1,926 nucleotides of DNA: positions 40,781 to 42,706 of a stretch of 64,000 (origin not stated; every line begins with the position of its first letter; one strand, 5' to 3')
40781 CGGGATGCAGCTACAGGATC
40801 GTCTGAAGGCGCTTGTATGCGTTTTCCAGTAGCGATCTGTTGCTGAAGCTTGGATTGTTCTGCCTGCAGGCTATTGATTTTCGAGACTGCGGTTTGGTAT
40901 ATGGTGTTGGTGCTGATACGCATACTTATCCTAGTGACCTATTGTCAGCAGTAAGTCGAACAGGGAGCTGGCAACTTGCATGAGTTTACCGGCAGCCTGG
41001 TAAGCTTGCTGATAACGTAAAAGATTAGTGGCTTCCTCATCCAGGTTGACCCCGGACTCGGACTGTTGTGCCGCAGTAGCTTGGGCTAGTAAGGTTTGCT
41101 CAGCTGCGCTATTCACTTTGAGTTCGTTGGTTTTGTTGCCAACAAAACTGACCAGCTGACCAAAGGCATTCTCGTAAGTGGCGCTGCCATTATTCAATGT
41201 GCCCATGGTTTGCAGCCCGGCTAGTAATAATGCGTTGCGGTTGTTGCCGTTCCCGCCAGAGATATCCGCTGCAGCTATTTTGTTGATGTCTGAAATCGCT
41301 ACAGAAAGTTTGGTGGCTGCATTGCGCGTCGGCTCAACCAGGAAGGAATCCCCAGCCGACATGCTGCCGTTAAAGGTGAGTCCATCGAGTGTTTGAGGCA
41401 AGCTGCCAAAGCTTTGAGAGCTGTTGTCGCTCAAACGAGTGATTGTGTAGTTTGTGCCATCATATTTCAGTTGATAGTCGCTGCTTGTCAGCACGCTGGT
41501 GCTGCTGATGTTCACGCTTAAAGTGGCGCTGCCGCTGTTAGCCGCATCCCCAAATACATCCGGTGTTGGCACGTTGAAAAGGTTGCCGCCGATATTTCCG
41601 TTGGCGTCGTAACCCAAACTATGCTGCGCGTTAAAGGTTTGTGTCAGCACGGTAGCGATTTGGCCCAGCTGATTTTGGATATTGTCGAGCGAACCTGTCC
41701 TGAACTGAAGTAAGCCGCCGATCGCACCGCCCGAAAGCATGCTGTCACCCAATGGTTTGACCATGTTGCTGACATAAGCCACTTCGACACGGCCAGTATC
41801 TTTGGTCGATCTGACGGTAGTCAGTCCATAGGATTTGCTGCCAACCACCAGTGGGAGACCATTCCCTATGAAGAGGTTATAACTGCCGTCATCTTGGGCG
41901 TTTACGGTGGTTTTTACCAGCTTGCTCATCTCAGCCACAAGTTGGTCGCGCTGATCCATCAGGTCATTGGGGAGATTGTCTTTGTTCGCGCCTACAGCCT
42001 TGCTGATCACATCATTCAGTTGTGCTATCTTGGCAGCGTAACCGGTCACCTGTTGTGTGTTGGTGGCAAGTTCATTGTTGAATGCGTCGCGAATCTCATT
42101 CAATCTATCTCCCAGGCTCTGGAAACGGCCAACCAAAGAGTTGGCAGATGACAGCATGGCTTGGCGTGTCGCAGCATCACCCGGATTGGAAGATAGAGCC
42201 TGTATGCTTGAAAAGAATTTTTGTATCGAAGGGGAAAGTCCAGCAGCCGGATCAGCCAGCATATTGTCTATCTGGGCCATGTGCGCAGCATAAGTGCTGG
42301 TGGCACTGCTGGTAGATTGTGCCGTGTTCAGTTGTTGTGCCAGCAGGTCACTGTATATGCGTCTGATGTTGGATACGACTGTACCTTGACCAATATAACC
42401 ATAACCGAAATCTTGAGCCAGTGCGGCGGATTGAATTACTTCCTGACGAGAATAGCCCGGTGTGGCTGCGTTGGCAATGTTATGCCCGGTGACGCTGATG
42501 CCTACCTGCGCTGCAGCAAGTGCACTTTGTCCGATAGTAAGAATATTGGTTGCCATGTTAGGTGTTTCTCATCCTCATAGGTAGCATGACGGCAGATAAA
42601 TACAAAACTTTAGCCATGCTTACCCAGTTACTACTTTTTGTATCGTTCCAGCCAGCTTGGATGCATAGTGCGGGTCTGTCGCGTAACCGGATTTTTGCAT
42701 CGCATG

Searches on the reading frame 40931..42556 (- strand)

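Call 87: search_protein_families(library=pfam, proteins=[window:40931-42556:-], max_evalue=0.00001)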
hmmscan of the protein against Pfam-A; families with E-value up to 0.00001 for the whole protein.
window:40931-42556:- (541 aa): 3 families
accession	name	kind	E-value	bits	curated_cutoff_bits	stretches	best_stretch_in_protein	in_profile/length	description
PF22638.1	FlgK_D1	-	2.2e-75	253.7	28.6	1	93-327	1-233/233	Flagellar hook-associated protein FlgK helical domain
PF21158.3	flgK_1st_1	-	6.1e-14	52.2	24.2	1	337-409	3-81/81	Flagellar hook-associated protein 1, D2-like domain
PF06429.18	Flg_bbr_C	-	7e-09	35.5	23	1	500-537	7-44/46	Flagellar basal body rod FlgEFG protein C-terminal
